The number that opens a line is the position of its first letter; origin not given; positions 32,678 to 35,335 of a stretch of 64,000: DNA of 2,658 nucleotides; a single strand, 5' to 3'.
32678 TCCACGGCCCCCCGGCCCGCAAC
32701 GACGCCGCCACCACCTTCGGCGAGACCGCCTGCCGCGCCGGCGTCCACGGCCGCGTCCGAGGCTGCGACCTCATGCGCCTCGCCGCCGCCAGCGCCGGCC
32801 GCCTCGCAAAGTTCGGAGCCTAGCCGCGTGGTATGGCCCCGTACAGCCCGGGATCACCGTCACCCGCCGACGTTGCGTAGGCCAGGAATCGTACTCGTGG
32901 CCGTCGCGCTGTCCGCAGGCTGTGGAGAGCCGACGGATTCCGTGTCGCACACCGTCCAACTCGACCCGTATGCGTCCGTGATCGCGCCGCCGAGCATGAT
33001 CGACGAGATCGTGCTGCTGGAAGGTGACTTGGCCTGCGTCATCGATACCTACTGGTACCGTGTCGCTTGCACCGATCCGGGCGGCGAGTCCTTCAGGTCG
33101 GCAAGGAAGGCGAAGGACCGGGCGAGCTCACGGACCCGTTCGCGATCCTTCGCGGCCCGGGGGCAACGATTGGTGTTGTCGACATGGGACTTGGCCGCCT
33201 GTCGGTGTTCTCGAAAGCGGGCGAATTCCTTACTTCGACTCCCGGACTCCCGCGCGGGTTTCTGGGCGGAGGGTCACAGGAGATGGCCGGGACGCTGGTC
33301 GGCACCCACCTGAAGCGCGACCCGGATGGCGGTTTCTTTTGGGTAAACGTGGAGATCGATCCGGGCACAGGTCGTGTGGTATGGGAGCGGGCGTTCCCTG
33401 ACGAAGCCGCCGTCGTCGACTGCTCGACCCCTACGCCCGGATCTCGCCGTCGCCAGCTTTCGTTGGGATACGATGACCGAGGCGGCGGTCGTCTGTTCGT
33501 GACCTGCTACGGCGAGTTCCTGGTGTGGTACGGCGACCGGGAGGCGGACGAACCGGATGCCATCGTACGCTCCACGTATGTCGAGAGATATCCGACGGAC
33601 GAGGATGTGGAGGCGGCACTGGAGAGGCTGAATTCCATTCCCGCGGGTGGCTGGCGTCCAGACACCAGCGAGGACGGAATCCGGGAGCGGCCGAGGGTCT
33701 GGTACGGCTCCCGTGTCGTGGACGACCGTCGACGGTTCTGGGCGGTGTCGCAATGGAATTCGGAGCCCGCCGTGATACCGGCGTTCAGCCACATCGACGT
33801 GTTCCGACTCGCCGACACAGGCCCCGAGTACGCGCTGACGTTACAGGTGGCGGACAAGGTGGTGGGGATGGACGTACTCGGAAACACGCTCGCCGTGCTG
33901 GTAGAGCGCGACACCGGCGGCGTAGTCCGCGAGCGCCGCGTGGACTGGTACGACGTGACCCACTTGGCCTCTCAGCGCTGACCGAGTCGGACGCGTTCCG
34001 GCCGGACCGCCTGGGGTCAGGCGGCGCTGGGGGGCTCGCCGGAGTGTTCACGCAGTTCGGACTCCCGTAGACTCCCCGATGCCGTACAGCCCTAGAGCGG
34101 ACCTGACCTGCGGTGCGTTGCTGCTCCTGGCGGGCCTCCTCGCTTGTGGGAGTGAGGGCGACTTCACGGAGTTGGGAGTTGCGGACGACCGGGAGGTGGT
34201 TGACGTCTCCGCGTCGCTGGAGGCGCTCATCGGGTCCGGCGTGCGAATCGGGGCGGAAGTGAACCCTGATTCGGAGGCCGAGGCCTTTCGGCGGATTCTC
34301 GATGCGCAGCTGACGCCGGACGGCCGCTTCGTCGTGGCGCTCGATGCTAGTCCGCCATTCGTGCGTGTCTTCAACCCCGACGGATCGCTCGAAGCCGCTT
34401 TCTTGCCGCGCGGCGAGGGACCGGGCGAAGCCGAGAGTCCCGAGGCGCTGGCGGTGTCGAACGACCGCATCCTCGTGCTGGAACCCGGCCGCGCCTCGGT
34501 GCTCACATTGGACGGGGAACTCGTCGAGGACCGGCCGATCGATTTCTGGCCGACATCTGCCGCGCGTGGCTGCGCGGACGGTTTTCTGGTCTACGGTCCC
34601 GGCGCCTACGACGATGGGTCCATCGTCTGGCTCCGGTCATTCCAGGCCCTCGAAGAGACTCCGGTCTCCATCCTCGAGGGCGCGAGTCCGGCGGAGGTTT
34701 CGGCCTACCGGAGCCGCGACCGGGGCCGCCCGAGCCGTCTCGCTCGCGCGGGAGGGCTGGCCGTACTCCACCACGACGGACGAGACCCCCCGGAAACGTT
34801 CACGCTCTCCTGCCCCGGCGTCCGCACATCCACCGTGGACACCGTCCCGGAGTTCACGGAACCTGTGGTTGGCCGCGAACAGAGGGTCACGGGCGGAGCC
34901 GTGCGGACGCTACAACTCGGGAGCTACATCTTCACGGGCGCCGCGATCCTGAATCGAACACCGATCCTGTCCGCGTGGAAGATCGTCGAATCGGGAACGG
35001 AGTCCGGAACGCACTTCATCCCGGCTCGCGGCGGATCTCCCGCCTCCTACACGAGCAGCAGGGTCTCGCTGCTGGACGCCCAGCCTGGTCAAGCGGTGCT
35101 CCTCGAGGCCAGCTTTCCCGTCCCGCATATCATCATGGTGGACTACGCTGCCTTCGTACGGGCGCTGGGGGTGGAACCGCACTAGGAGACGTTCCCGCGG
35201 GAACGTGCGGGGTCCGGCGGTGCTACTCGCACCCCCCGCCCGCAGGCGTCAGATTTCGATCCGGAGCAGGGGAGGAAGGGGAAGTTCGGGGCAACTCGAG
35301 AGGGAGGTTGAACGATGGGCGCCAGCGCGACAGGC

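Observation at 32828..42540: Accessory-looking cassette array punctuated by a conserved palindrome + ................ element, with no recombinase in view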

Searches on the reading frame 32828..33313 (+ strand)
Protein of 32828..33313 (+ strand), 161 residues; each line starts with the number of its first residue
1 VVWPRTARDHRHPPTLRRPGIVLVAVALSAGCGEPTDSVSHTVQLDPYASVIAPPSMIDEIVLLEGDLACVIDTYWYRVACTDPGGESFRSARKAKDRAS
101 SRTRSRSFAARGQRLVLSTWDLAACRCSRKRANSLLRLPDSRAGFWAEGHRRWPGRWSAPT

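Call 49: search_protein_families(library=pfam, proteins=[window:32828-33313:+], max_evalue=0.001)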
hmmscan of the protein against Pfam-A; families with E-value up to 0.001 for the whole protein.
window:32828-33313:+ (161 aa): 0 families

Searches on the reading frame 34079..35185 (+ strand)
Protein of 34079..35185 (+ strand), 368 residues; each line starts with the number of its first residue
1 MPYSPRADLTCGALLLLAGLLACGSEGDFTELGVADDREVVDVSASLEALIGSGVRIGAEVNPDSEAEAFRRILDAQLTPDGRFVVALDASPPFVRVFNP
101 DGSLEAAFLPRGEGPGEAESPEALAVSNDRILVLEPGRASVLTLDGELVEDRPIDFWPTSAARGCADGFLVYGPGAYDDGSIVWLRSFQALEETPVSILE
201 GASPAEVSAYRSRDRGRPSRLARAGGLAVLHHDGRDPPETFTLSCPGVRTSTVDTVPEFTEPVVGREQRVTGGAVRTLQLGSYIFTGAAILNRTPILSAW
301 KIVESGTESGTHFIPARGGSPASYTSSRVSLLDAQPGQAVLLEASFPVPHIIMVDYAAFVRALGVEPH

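Call 10: search_protein_families(library=pfam, proteins=[window:34079-35185:+], max_evalue=0.01)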
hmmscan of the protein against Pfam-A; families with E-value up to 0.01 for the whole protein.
window:34079-35185:+ (368 aa): 0 families

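Call 13: find_encoding_contigs(protein=window:34079-35185:+, flank=10000, max_places=10)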
Protein window:34079-35185:+ (368 aa): 4 contigs read that carry it; 4 places shown.
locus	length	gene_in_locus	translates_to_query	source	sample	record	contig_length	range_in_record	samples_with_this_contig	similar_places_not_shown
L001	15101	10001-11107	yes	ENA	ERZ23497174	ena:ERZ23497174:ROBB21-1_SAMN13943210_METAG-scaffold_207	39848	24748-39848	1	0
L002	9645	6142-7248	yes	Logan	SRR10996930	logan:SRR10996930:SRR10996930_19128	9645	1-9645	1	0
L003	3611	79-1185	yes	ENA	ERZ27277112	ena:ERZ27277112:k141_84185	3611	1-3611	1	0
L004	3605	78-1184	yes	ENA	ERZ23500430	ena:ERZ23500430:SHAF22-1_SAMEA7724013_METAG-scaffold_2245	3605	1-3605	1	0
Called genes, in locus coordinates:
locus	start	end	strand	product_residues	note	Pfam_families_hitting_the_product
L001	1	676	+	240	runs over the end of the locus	PF00702:Hydrolase, PF12710:HAD, PF13419:HAD_2, PF13242:Hydrolase_like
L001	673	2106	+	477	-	-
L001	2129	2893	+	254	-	PF13462:Thioredoxin_4, PF01323:DSBA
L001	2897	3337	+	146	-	PF07884:VKOR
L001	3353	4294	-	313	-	PF02633:Creatininase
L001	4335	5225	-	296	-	PF04542:Sigma70_r2, PF04539:Sigma70_r3, PF04545:Sigma70_r4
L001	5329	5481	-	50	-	-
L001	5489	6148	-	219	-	PF01578:Cytochrom_C_asm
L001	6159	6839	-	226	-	PF01061:ABC2_membrane (weak), PF03379:CcmB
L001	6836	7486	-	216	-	PF00005:ABC_tran, PF13304:AAA_21 (faint)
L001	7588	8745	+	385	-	PF01676:Metalloenzyme, PF10143:PhosphMutase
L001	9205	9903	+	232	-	-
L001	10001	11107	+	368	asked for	-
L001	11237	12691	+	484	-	PF13620:CarboxypepD_reg, PF13715:CarbopepD_reg_2 (weak), PF17210:SdrD_B (faint), PF22904:NOMO1-like_2nd (faint), PF09430:EMC7_beta-sandw (faint), PF17802:SpaA (faint), PF13620:CarboxypepD_reg, PF13715:CarbopepD_reg_2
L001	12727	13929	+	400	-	-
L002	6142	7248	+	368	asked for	-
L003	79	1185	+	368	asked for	-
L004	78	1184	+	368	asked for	-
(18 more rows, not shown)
